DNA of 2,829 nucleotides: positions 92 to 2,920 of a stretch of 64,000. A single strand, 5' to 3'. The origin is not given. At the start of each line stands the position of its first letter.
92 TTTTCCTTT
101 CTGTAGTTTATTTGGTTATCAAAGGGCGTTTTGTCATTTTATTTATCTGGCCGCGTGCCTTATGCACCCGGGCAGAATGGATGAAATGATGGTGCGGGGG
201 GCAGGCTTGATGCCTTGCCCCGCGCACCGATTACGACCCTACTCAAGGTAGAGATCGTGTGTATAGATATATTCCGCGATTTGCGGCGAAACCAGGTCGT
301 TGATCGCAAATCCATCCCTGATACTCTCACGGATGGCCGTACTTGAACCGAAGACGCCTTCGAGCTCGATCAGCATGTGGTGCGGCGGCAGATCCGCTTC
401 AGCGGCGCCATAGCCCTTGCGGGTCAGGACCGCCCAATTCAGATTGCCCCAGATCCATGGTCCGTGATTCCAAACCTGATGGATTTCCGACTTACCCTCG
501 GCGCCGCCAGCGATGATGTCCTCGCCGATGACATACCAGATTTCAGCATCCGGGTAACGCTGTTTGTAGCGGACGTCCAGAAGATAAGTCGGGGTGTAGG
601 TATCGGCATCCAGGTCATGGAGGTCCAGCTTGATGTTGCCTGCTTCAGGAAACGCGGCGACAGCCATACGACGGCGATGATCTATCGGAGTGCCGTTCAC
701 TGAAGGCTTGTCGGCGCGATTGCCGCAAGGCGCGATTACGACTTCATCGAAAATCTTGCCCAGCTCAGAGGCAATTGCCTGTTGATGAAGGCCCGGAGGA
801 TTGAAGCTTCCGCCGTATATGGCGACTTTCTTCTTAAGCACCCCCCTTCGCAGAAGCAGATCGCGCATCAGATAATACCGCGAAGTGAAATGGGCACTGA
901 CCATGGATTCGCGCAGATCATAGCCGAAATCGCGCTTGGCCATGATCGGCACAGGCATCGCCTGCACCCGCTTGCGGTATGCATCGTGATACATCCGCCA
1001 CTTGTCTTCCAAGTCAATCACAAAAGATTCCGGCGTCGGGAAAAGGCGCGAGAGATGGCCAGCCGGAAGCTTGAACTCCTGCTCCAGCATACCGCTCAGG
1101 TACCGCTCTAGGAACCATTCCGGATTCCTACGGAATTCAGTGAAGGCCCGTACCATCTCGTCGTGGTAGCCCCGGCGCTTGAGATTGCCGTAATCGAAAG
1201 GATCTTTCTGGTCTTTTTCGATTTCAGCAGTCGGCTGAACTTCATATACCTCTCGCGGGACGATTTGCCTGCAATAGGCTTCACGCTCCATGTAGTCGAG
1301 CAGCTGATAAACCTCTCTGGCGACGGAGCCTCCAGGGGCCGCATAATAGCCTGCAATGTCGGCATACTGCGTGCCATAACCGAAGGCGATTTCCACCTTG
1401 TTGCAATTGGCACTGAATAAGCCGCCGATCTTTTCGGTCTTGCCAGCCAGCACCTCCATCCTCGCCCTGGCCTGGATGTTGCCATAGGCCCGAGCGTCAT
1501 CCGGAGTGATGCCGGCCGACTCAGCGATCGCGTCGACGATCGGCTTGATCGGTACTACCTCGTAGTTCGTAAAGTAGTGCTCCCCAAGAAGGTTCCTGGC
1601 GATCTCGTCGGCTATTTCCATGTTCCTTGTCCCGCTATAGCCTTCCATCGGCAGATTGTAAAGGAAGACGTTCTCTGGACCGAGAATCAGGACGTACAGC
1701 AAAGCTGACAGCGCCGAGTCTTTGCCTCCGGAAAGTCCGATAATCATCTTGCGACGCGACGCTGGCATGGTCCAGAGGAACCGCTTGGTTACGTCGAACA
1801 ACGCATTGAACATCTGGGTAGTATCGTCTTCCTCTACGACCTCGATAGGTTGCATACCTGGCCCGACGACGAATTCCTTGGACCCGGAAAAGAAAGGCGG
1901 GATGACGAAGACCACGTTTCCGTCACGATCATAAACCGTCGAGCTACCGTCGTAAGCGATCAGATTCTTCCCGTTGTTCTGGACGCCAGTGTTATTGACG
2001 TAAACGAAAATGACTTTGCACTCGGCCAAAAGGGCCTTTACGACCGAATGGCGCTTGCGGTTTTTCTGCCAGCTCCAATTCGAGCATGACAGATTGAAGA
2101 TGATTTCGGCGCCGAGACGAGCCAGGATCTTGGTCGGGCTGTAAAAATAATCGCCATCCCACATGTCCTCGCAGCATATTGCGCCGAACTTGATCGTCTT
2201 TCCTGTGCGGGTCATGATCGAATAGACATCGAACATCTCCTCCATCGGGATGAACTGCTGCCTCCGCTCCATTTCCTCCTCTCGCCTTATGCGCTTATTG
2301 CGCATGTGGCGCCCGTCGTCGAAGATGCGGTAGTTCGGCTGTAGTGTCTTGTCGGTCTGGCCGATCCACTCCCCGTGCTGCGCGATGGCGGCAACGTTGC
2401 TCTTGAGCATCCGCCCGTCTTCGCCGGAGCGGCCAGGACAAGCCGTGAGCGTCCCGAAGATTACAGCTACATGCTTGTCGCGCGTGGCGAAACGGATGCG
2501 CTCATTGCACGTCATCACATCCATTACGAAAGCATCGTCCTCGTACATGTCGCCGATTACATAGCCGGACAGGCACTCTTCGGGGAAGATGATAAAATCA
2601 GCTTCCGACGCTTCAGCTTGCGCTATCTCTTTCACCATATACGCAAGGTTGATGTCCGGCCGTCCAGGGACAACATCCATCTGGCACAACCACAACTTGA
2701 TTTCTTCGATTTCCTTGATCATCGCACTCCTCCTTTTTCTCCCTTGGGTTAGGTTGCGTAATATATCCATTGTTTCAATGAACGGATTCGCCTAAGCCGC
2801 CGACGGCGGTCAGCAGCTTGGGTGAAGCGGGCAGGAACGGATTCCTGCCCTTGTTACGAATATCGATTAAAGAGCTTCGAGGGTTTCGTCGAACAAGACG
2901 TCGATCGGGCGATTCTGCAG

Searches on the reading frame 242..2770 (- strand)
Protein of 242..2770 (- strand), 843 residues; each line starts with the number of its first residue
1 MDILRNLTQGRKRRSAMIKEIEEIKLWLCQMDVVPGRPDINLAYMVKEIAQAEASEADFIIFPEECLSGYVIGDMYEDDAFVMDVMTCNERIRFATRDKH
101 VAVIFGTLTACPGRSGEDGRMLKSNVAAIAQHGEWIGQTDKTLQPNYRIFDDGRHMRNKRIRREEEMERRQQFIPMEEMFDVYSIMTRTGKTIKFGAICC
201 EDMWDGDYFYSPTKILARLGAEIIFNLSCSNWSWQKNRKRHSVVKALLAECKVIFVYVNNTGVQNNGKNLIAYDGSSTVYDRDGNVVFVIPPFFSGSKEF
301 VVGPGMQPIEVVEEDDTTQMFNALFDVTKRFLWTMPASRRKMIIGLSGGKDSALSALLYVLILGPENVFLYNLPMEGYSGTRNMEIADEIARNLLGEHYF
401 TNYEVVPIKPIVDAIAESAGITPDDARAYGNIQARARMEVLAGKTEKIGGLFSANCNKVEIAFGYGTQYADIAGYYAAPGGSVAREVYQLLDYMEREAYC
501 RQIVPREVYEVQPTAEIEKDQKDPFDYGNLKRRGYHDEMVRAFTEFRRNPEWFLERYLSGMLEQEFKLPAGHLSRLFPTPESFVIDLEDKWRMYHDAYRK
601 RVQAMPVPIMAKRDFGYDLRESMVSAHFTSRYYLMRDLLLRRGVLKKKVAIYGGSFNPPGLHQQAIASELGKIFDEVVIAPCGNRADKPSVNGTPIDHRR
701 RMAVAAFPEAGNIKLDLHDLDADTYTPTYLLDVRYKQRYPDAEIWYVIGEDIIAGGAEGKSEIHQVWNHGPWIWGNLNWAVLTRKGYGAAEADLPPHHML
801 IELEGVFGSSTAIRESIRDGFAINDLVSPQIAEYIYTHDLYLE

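Call 62: search_protein_families(library=pfam, proteins=[window:242-2770:-], max_evalue=0.00001)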
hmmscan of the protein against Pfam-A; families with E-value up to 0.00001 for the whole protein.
window:242-2770:- (843 aa): 2 families
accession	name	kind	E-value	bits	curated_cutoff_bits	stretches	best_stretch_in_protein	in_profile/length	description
PF02540.23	NAD_synthase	-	6.1e-29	101.3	21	1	340-524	19-188/242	NAD synthase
PF00795.27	CN_hydrolase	-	3e-10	40.3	23.2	1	28-287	4-231/256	Carbon-nitrogen hydrolase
